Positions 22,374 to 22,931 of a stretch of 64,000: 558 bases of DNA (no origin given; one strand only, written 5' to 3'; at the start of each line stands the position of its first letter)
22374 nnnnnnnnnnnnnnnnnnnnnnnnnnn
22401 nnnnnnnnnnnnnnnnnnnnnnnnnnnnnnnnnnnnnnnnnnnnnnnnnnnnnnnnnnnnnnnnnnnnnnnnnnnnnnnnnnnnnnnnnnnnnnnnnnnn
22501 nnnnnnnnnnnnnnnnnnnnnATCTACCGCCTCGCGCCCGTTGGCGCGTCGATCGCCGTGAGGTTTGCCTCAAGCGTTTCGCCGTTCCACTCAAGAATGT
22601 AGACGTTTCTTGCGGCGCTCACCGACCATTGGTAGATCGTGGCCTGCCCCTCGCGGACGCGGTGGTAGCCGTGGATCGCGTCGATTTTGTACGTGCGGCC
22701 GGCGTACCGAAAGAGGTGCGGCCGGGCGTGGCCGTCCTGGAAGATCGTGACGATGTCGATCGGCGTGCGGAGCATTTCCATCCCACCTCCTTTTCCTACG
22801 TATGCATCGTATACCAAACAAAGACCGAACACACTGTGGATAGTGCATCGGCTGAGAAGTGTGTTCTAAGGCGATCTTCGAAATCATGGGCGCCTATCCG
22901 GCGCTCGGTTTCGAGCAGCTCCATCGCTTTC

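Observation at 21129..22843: Conserved 26-32 nt motif upstream of lexA and again at the divergent promoter of the Y-family polymerase operon: candidate SOS operator of unusual sequence.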

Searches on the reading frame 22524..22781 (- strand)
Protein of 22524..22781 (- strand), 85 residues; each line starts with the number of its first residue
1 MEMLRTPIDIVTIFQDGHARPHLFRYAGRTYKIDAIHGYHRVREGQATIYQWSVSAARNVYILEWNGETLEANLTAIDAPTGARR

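Call 4: search_protein_families(library=pfam, proteins=[window:22524-22778:-], max_evalue=0.01)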
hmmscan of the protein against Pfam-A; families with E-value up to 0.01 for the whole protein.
window:22524-22778:- (84 aa): 0 families

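Call 46: search_protein_families(library=ncbifam, proteins=[window:22524-22781:-], max_evalue=0.01)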
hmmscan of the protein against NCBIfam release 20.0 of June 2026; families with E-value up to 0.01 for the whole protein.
window:22524-22781:- (85 aa): 0 families

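Call 47: search_protein_families(library=phrogs, proteins=[window:22524-22781:-], max_evalue=0.01)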
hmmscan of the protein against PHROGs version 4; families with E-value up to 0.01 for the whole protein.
window:22524-22781:- (85 aa): 0 families
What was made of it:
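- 22524..22781 (-): 85-aa ORF, first gene of the polymerase operon; all-beta, no known family. No Pfam, NCBIfam or PHROG hit (calls 4, 46, 47).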

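Call 69: find_homologous_proteins(query=window:22524-22781:-, max_evalue=0.001)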
Query window:22524-22781:- (85 aa): 2 proteins with E <= 0.001 among 2 candidates.
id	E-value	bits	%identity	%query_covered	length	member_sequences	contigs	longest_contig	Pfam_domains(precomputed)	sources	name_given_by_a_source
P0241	6.0e-47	175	92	100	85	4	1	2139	-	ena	-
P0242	5.0e-37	143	74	99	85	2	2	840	-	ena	-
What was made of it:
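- Tried and rejected: The word-indexed homologue search for the small ORF found only 2 proteins (call 69).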

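Call 75: predict_structure(alignment_id=A4)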
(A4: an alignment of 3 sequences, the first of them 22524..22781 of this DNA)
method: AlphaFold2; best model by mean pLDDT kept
length: 85 residues; sequences in the alignment: 3
mean_pLDDT: 75.0   pTM: 0.62
mean pLDDT of the five models: 75.0, 72.7, 72.3, 71.2, 69.7
residues with pLDDT >= 90: 3; 70-90: 59; 50-70: 16; < 50: 7
segments of 3 or more residues with pLDDT < 50: 1-3, 82-85
pLDDT, mean of each block of 10 residues (from residue 1): 62 79 86 87 79 85 74 63 44
secondary structure, 60 per line:
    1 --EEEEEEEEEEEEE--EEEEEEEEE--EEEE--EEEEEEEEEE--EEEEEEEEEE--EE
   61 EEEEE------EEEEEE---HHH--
elements in order: E3-15 E18-26 E29-32 E35-44 E47-56 E59-65 E72-77

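Call 77: search_protein_representatives(alignment_id=A4)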
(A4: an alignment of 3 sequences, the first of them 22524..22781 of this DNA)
Query: 3 sequences, 85 profile positions. Proteins with E-value up to 0.001 (for the whole library): 102; up to 1e-10: 8; up to 1e-30: 1. The best 102 are listed.
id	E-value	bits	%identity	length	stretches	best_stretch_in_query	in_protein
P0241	1.4e-53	194.7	-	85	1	1-85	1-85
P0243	1.9e-27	110.9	-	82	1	1-81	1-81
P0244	1.3e-17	79.4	-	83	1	2-79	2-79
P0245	7.3e-15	70.6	-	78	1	20-82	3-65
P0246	2.5e-13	65.6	-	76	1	7-78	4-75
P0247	1.8e-12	62.9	-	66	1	24-79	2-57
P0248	3.1e-12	62.1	-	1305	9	37-71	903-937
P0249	2.3e-11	59.3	-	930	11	50-81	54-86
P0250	5.5e-10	54.9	-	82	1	2-74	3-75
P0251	8.2e-10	54.4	-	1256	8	38-62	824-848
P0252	5.9e-09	51.6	-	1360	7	32-78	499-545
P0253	7.2e-09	51.4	-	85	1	4-78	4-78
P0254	9.1e-09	51.0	-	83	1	3-67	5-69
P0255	1.0e-08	50.8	-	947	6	57-84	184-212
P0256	1.2e-08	50.6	-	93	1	4-84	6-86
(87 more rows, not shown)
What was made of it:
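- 22524..22781 (-): A profile search finds 102 cluster representatives at E<=0.001, mostly 66-115 aa plus about 14 long multi-stretch proteins that are probably spurious (call 77).
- Tried and rejected: The profile search found 102 cluster representatives (call 77).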

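Call 79: fold_search(model_id=the predicted structure, library=pdb)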
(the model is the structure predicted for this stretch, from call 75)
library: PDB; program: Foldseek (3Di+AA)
matches with E <= 10: 415; with E <= 0.001: 0
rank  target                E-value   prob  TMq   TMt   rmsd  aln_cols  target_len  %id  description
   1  6xb4_D                5.7e-01  0.18  0.30  0.17   9.8        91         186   12  Structure of PrGV poxin in post-reactive state with Gp[2'-5']Ap[3'] (released 2020-11-25)
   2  6zuk_D                8.0e-01  0.54  0.38  0.38   6.0        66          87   14  Crystal structure of dimethylated RSL-N23H/G68H (RSL-B6) in complex with cucurbit[7]uril and zinc (released 2020-11-25)
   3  6t9b_A                9.4e-01  0.47  0.38  0.37   6.1        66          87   14  Crystal structrue of RSL W31A lectin mutant in complex with alpha-methylfucoside (released 2020-04-22)
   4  6t9b_I                9.4e-01  0.47  0.38  0.37   7.0        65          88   14  Crystal structrue of RSL W31A lectin mutant in complex with alpha-methylfucoside (released 2020-04-22)
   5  6xb4_B                9.4e-01  0.14  0.30  0.16   9.8        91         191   12  Structure of PrGV poxin in post-reactive state with Gp[2'-5']Ap[3'] (released 2020-11-25)
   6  3zw1_A                1.0e+00  0.44  0.37  0.37   6.9        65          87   12  Structure of Bambl lectine in complex with lewix x antigen (released 2011-11-16)
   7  9gr4_E                1.0e+00  0.44  0.37  0.36   7.0        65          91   14  The MKA-RSL - sulfonato-calix[4]arene complex (released 2025-03-05)
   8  2bs6_B                1.1e+00  0.44  0.37  0.36   6.1        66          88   14  LECTIN FROM RALSTONIA SOLANACEARUM COMPLEXED WITH XYLOGLUCAN FRAGMENT (released 2005-05-19)
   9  9gr4_D                1.1e+00  0.41  0.37  0.36   6.1        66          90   14  The MKA-RSL - sulfonato-calix[4]arene complex (released 2025-03-05)
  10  6f37_B                1.1e+00  0.41  0.38  0.30   6.1        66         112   14  Fusion protein of RSL and trimeric coiled coil (released 2018-12-12)
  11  3k44_B                1.1e+00  0.38  0.35  0.24   3.1        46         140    9  Crystal Structure of Drosophila melanogaster Pur-alpha (released 2009-10-27)
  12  7p2i_A                1.2e+00  0.47  0.36  0.35   6.2        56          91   12  Dimethylated fusion protein of RSL and nucleoporin peptide (Nup) in complex with cucurbit[7]uril, F432 cage assembly (released 2021-09-08)
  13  2bt9_B                1.2e+00  0.41  0.37  0.36   7.0        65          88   14  Lectin from Ralstonia solanacearum complexed with Me-fucoside (released 2005-06-02)
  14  6t9b_B                1.2e+00  0.38  0.37  0.36   6.9        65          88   14  Crystal structrue of RSL W31A lectin mutant in complex with alpha-methylfucoside (released 2020-04-22)
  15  6xb4_C                1.2e+00  0.12  0.29  0.16   9.8        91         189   12  Structure of PrGV poxin in post-reactive state with Gp[2'-5']Ap[3'] (released 2020-11-25)
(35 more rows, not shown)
